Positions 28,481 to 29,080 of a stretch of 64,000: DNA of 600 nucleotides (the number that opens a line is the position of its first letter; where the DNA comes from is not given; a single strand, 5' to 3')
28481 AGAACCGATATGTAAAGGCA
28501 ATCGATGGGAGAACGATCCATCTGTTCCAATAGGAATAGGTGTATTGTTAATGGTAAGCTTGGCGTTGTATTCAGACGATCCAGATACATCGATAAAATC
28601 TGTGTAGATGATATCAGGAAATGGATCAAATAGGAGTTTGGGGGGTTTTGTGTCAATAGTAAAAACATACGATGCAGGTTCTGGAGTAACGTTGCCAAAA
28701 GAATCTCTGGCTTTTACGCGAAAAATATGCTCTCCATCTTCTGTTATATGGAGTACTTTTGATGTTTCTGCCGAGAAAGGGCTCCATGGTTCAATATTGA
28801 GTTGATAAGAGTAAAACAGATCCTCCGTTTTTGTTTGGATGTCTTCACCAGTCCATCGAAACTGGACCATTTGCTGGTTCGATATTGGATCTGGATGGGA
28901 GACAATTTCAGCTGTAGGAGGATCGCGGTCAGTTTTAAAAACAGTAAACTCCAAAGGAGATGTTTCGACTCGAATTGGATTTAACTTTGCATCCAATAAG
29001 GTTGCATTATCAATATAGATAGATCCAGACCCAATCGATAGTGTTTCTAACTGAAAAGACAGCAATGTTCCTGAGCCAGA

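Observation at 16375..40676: Four unrelated secreted proteins share one C-terminal cassette: Ig-like module(s) plus two copper-amine-oxidase-N-like repeats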

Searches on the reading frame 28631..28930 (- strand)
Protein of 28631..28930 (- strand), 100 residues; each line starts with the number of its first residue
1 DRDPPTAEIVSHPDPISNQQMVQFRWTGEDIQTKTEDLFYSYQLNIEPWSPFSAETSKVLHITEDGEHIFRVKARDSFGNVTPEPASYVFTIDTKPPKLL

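Call 69: search_protein_families(library=pfam, proteins=[window:28631-28930:-], max_evalue=10)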
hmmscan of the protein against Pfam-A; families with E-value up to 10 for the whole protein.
seq(100 aa): 3 families
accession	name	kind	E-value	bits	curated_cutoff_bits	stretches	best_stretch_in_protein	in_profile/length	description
PF19077.6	Big_13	-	0.0023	18.8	27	1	14-94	21-102/102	Bacterial Ig-like domain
PF03700.18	Sorting_nexin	-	0.066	14.1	28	1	63-95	26-59/76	Sorting nexin, N-terminal domain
PF14810.12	TGT_C2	-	0.16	12.7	25.3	1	53-87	29-63/72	Patch-forming domain C2 of tRNA-guanine transglycosylase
